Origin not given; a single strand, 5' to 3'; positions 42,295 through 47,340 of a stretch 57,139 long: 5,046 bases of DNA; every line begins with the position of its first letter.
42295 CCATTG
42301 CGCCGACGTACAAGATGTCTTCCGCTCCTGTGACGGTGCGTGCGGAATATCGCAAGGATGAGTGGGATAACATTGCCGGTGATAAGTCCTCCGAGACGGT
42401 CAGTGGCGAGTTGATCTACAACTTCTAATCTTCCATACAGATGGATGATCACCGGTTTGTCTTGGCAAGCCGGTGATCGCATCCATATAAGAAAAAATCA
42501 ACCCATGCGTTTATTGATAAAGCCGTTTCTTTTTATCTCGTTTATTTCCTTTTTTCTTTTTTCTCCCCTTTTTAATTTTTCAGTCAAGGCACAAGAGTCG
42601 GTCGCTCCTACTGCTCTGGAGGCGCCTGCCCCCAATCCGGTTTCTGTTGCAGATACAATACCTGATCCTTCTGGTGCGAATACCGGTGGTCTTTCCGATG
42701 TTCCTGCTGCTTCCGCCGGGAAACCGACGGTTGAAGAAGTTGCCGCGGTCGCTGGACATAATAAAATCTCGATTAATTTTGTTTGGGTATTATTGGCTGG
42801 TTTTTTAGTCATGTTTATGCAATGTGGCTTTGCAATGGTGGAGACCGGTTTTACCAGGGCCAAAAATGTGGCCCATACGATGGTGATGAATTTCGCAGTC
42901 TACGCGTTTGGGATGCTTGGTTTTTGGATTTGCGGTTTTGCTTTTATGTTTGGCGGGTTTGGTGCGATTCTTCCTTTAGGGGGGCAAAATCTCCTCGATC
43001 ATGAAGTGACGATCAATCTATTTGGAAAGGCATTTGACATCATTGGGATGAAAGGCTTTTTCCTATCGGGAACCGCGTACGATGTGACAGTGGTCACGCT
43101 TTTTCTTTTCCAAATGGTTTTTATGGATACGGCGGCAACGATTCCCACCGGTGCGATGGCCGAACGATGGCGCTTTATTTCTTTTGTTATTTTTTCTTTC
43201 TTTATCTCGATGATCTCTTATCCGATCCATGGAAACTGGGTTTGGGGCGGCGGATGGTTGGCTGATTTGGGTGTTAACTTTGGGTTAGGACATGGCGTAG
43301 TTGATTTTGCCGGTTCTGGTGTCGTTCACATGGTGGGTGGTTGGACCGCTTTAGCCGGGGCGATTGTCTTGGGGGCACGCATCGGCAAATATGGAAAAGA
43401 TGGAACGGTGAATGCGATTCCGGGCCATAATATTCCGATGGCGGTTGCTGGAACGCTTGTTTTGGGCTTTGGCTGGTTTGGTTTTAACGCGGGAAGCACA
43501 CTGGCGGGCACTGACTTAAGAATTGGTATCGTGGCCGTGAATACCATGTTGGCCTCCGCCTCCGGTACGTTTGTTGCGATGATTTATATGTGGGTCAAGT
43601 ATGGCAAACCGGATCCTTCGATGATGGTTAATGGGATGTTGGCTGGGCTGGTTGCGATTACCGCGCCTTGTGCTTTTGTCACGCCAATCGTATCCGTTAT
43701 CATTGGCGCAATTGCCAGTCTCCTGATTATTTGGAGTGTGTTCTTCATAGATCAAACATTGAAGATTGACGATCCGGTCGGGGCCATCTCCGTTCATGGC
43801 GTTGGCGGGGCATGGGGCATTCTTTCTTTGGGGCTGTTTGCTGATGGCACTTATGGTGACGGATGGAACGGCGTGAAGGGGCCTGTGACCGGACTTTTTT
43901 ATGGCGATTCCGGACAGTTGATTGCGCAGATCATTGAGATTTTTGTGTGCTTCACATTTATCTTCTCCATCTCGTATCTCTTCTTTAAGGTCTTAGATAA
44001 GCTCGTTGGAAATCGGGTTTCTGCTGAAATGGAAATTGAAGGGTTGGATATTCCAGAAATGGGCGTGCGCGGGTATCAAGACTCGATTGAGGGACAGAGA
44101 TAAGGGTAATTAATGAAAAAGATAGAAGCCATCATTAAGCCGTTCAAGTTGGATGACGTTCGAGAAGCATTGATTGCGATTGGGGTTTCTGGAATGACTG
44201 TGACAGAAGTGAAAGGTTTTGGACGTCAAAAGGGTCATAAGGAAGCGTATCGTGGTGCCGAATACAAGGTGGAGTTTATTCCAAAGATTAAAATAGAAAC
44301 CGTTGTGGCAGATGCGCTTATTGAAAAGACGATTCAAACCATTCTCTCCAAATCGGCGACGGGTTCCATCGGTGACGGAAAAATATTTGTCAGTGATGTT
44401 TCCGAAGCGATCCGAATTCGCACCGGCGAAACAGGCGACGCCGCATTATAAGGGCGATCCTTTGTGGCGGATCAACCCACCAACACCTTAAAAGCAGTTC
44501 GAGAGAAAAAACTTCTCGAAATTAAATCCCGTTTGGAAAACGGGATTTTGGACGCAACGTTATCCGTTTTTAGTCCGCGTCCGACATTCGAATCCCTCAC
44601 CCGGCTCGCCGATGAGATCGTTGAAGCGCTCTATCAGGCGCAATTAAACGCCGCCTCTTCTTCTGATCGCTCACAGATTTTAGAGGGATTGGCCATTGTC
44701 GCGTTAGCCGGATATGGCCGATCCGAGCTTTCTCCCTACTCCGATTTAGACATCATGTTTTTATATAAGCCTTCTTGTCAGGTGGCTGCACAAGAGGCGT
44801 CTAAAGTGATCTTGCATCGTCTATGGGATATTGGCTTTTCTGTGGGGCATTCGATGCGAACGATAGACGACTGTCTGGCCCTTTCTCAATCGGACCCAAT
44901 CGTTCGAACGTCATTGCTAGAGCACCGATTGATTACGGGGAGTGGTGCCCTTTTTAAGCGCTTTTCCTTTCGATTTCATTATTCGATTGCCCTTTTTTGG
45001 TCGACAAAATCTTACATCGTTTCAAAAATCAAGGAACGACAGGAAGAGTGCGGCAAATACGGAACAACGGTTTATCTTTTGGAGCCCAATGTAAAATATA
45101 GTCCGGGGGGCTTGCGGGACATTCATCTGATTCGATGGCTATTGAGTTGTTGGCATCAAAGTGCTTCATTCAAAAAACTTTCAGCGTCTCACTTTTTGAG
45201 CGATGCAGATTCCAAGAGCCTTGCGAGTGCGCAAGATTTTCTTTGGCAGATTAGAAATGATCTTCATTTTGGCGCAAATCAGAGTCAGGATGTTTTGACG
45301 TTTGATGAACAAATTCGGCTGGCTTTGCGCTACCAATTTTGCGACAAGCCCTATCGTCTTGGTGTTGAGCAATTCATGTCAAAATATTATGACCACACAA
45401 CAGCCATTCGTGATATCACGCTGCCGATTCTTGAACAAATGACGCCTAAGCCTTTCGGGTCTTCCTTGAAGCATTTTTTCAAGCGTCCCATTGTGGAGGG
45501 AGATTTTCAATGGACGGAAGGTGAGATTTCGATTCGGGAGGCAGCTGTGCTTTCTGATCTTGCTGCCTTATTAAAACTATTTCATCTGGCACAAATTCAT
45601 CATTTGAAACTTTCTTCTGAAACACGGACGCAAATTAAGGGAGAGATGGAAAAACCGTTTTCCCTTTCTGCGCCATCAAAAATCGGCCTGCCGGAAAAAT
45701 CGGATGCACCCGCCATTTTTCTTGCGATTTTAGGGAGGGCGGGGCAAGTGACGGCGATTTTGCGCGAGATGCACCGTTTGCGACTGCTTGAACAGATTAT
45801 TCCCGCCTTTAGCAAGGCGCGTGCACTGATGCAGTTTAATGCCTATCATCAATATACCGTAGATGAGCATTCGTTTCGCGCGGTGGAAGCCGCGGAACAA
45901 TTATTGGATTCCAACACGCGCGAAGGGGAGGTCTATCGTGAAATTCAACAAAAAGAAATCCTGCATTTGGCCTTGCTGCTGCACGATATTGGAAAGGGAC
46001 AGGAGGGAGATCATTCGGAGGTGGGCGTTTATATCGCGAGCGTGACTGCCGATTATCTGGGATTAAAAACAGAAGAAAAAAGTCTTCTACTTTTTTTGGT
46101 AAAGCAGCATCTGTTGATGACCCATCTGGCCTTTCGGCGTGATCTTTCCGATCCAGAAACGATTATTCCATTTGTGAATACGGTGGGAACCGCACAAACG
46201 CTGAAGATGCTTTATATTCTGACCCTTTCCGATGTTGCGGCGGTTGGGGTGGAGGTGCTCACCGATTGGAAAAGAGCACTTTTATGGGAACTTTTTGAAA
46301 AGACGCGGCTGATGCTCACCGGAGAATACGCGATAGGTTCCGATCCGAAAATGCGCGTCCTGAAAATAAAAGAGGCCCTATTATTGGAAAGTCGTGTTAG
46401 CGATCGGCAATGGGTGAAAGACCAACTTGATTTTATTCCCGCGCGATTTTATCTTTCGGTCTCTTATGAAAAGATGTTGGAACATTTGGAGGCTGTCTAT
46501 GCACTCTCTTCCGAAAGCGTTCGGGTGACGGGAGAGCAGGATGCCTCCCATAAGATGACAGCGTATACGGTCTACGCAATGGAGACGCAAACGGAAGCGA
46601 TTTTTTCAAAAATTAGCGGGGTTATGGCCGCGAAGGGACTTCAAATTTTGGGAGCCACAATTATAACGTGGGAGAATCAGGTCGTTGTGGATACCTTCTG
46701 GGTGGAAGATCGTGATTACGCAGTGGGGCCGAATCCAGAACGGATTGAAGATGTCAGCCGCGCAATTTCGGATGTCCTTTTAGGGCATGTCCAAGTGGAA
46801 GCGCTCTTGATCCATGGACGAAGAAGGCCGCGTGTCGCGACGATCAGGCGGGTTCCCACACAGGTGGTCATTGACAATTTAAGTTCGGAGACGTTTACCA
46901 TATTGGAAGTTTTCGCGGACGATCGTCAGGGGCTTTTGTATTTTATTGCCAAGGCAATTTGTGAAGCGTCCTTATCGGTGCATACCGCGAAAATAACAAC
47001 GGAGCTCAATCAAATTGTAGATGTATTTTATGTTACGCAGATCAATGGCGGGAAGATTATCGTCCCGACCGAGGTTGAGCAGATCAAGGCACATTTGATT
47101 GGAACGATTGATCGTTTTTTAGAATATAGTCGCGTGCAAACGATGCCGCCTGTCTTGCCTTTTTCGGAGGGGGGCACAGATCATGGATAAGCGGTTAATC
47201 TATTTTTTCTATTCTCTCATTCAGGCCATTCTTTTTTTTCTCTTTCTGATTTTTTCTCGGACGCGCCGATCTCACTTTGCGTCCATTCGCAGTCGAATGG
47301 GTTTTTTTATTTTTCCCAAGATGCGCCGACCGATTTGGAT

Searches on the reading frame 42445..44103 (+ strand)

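Call 50: search_protein_families(library=pfam, proteins=[window:42445-44103:+], max_evalue=0.0001)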
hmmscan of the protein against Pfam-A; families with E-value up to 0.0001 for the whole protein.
window:42445-44103:+ (552 aa): 1 family
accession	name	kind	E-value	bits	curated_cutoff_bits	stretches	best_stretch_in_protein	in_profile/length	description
PF00909.26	Ammonium_transp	-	2.8e-110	369.2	23.2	1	113-543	1-398/399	Ammonium Transporter Family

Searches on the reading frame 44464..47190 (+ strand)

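Call 50: search_protein_families(library=pfam, proteins=[window:44464-47190:+], max_evalue=0.0001)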
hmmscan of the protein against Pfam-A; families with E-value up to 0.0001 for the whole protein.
window:44464-47190:+ (908 aa): 5 families
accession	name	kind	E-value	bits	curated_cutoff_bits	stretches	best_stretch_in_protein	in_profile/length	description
PF08335.16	GlnD_UR_UTase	-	2.2e-34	118.9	21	1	187-319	5-137/141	GlnD PII-uridylyltransferase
PF01966.28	HD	-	1.8e-07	31.9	22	1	466-552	1-88/116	HD domain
PF03710.21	GlnE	-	2.6e-07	30.7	24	1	35-110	83-166/252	Glutamate-ammonia ligase adenylyltransferase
PF24931.1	ACT_ACR9_3rd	-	5e-07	30.2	27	1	801-878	2-80/98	ACR9-like, ACT-like domain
PF22754.3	bHLH-TF_ACT-like_plant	-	3.3e-05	24.5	27.6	0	813-876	12-69/75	Plant bHLH transcription factor, ACT-like domain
